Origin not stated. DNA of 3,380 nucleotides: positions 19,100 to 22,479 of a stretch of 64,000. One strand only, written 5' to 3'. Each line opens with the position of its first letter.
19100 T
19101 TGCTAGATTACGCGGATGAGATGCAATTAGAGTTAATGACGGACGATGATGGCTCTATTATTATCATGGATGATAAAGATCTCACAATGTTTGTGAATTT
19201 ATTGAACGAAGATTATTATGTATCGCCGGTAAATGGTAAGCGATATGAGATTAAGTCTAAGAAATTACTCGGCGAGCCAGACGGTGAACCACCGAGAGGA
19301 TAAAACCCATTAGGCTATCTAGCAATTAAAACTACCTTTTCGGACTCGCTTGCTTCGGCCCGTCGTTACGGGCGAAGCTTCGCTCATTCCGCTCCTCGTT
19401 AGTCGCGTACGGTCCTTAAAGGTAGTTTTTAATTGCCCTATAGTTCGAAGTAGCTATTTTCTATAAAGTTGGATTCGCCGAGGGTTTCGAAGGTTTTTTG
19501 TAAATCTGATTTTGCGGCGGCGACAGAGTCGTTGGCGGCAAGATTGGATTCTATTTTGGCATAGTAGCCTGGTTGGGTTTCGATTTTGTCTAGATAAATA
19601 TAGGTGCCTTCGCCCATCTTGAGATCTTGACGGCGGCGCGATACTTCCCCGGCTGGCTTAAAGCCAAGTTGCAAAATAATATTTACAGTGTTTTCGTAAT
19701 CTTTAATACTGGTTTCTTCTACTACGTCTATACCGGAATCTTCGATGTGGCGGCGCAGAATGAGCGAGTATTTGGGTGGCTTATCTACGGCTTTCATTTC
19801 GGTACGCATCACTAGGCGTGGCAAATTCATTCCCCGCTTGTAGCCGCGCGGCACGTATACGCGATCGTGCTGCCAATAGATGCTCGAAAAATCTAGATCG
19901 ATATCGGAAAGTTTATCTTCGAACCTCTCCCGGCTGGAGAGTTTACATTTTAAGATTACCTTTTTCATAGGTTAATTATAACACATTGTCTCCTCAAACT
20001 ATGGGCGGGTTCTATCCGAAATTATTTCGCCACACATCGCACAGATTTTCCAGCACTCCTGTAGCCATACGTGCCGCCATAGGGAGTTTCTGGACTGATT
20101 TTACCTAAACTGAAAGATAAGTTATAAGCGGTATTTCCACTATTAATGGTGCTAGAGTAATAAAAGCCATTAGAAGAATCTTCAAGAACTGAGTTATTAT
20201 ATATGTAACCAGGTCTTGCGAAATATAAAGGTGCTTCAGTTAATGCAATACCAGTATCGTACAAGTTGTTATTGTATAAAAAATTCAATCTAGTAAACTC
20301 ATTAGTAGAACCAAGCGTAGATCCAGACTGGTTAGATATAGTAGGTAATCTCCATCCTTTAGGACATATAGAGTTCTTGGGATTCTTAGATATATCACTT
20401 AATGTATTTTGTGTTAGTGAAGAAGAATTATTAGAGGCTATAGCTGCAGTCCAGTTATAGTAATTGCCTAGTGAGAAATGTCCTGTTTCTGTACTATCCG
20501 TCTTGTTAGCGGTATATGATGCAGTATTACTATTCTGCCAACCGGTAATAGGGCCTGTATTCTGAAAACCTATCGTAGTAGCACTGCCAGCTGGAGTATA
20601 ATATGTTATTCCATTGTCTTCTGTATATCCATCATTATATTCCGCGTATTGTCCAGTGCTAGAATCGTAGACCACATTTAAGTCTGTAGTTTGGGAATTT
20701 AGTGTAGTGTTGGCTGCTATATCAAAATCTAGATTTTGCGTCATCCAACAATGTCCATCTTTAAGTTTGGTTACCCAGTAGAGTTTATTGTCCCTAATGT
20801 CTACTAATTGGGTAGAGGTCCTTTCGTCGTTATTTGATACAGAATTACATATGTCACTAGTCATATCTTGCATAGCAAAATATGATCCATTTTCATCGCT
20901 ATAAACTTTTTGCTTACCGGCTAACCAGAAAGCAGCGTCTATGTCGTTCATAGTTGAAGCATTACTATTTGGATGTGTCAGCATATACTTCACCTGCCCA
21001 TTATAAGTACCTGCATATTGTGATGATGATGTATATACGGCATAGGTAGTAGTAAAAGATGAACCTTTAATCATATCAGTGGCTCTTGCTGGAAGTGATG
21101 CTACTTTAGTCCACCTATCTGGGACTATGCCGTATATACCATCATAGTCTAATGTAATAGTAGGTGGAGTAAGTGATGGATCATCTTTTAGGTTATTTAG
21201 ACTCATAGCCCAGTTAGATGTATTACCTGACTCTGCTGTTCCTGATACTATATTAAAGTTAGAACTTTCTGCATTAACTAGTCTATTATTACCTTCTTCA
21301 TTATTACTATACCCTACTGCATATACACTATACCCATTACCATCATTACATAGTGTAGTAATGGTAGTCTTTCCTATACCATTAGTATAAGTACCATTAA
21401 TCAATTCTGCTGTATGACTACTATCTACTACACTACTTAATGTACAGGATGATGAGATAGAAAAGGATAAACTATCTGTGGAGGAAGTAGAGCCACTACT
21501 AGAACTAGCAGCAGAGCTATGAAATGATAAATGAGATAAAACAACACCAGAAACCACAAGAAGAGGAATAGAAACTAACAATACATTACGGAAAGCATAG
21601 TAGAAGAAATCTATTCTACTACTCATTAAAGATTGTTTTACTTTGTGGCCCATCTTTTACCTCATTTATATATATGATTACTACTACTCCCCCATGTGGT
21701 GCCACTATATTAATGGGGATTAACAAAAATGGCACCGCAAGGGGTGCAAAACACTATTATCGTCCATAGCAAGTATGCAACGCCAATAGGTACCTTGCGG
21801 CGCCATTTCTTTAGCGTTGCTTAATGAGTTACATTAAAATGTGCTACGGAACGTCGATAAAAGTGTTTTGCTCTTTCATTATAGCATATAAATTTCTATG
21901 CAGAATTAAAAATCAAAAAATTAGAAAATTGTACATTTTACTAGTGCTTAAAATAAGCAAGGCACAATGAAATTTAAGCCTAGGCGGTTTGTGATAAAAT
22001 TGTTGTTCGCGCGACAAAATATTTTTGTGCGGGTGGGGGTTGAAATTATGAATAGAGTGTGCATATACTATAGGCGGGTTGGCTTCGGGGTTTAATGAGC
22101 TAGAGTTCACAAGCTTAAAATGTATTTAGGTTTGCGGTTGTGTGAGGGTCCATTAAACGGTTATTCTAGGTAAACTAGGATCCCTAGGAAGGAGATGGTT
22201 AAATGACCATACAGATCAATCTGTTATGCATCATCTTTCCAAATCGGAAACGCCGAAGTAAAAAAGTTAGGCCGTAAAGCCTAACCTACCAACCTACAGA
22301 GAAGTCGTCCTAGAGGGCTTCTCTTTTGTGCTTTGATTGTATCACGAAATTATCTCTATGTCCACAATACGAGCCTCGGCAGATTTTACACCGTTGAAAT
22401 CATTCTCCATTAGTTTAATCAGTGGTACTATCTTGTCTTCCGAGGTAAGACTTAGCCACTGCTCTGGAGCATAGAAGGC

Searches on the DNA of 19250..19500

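Call 69: search_rna_families(source=window, start=19250, end=19500, threshold=evalue, max_evalue=1)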
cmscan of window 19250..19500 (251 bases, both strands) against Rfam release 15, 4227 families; matches with E-value up to 1: 0.
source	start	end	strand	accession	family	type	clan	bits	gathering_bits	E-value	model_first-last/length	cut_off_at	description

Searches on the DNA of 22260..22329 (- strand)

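Call 47: build_rna_model(alignment_id=A2, structure=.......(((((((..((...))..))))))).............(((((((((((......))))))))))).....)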
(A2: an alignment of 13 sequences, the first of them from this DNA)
Model R1 built from alignment A2 (13 sequences, 78 columns); structure: as given.
model positions 74; base pairs 20; branch points 1; effective number of sequences 3.06; information 0.762 bits per position. Calibrated on 0.2 Mb of random sequence (short: E-values are rough).
structure used (alignment columns):
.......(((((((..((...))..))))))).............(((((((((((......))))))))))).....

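Call 48: search_with_rna_model(model_id=R1, sources=[window, L001, L002, L003, L004, L005, L006, L007, L008, L009, L010, L011], max_evalue=5)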
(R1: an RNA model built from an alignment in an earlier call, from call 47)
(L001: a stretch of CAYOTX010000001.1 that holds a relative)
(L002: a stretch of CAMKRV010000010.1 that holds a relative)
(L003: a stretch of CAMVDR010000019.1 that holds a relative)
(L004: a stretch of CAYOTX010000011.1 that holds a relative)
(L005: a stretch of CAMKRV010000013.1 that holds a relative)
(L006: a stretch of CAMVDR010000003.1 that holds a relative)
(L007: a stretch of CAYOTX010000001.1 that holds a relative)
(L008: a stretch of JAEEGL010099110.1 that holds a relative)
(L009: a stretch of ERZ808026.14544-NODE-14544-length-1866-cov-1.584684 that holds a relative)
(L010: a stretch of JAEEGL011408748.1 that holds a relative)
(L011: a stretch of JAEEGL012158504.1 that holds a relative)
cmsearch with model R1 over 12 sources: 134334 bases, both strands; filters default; matches with E-value up to 5: 33.
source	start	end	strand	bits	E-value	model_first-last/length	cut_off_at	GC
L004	3158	3231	-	87.4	8.2e-23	1-74/74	no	0.32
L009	381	453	+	87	1e-22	1-74/74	no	0.34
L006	6902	6978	+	86.6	1.4e-22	1-74/74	no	0.35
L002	7267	7340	-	86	2.1e-22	1-74/74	no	0.34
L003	578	651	-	85.8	2.3e-22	1-74/74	no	0.34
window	51321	51394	+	85.3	3.5e-22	1-74/74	no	0.32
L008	1033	1105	+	84.3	6.7e-22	1-74/74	no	0.37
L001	3100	3172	+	84.3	6.8e-22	1-74/74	no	0.37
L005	239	312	+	84.1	7.6e-22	1-74/74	no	0.36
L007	6877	6953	-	82.1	3.1e-21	1-74/74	no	0.35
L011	4203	4276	-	81.5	4.4e-21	1-74/74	no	0.35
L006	2805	2877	-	81.4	5e-21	1-74/74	no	0.38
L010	7226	7297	-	65.6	2.4e-16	1-74/74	no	0.42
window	22260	22329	-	60.9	5.9e-15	1-74/74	no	0.44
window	51322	51357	-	21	0.0041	1-74/74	no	0.31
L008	1001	1067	-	18.1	0.03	1-74/74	no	0.28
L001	3068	3134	-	18.1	0.03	1-74/74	no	0.28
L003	615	692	+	17.2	0.055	1-74/74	no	0.28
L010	1600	1662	+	16.3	0.1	1-74/74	no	0.51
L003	1040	1072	-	16.2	0.11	1-74/74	no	0.21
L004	3195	3230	+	16.2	0.11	1-74/74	no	0.31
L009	359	415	-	15.8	0.14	1-74/74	no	0.3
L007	6917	7013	+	14.4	0.37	1-74/74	no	0.37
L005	198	275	-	14.2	0.42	1-74/74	no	0.29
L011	4240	4275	+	13.2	0.88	1-74/74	no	0.39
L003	948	989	-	13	0.95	1-74/74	no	0.29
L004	3163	3189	+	12.6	1.3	42-69/74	no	0.41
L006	6876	6938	-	12.6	1.3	1-74/74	no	0.35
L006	2841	2907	+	11.9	2.1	1-74/74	no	0.33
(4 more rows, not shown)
